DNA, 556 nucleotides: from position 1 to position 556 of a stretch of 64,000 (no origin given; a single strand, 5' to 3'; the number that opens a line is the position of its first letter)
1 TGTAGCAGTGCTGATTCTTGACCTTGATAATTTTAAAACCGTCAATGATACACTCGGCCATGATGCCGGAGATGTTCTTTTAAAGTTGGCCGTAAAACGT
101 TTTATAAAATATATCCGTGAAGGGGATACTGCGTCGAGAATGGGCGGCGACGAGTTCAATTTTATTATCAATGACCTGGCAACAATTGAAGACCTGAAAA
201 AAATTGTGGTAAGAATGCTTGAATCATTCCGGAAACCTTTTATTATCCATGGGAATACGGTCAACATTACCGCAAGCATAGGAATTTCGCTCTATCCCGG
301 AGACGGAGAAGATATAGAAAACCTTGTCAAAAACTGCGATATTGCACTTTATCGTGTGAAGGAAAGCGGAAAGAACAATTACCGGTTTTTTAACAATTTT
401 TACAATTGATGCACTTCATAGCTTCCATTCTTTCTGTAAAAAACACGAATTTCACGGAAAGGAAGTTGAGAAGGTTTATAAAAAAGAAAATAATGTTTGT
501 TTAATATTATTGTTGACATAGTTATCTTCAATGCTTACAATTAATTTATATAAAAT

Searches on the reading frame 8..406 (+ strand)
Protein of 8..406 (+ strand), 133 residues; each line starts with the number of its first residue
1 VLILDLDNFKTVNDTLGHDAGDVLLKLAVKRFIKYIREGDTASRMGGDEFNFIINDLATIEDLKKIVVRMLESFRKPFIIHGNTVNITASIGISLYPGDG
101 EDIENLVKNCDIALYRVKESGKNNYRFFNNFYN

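Call 57: search_protein_families(library=padloc, alignment_id=A4, max_evalue=1e-8)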
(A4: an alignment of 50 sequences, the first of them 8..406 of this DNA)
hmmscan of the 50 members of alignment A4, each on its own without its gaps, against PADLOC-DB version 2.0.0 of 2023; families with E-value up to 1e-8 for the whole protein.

A. member 1, window:8-406:+ (133 aa): 0 families

B. families by the number of members that match (of 50 scanned): 7 families
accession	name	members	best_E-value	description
PDLC04135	mad3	2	2.2e-28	mads_3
PDLC04134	mad2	2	1.8e-21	mads_2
PDLC04783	PDC-M72A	1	2e-53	-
PDLC02908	Ankyrin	1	1.2e-30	-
PDLC01438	Csa3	1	2.4e-14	"CAS-I,CAS-II,CAS-III,CAS-IV,CAS-V,CAS-VI; associated_signaling"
PDLC01720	Csa3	1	6.3e-14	Csa3_1_CAS-I-II-III-IV-V-VI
PDLC04140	mad8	1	5.1e-11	mads_8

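Call 58: search_protein_families(library=pfam, alignment_id=A4, max_evalue=1e-10)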
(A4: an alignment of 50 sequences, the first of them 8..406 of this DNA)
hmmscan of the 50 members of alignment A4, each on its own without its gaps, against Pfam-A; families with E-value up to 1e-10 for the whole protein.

A. member 1, window:8-406:+ (133 aa): 1 family
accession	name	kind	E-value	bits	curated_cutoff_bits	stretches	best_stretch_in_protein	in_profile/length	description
PF00990.26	GGDEF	-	1.4e-33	116.4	23.8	1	2-124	36-161/161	Diguanylate cyclase, GGDEF domain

B. families by the number of members that match (of 50 scanned): 56 families (the first 25 are shown)
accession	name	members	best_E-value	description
PF00106.31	adh_short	2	8.9e-40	short chain dehydrogenase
PF00005.33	ABC_tran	2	5.5e-35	ABC transporter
PF13561.12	adh_short_C2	2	3.9e-28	Enoyl-(Acyl carrier protein) reductase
PF13649.12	Methyltransf_25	2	9.5e-23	Methyltransferase domain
PF08241.18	Methyltransf_11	2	2.2e-22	Methyltransferase domain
PF01209.24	Ubie_methyltran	2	5.4e-20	ubiE/COQ5 methyltransferase family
PF13847.12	Methyltransf_31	2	1.4e-15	Methyltransferase domain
PF13751.12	DDE_Tnp_1_6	2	1e-13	Transposase DDE domain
PF02687.27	FtsX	2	1.3e-12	FtsX-like permease C-terminal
PF00749.27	tRNA-synt_1c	1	8.7e-91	tRNA synthetases class I (E and Q), catalytic domain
PF02896.24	PEP-utilizers_C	1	2.1e-78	PEP-utilising enzyme, PEP-binding domain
PF00155.27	Aminotran_1_2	1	9.6e-72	Aminotransferase class I and II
PF12796.13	Ank_2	1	4.4e-63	Ankyrin repeats (3 copies)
PF00023.36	Ank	1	1.5e-56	Ankyrin repeat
PF13637.12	Ank_4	1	4.2e-51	Ankyrin repeats (many copies)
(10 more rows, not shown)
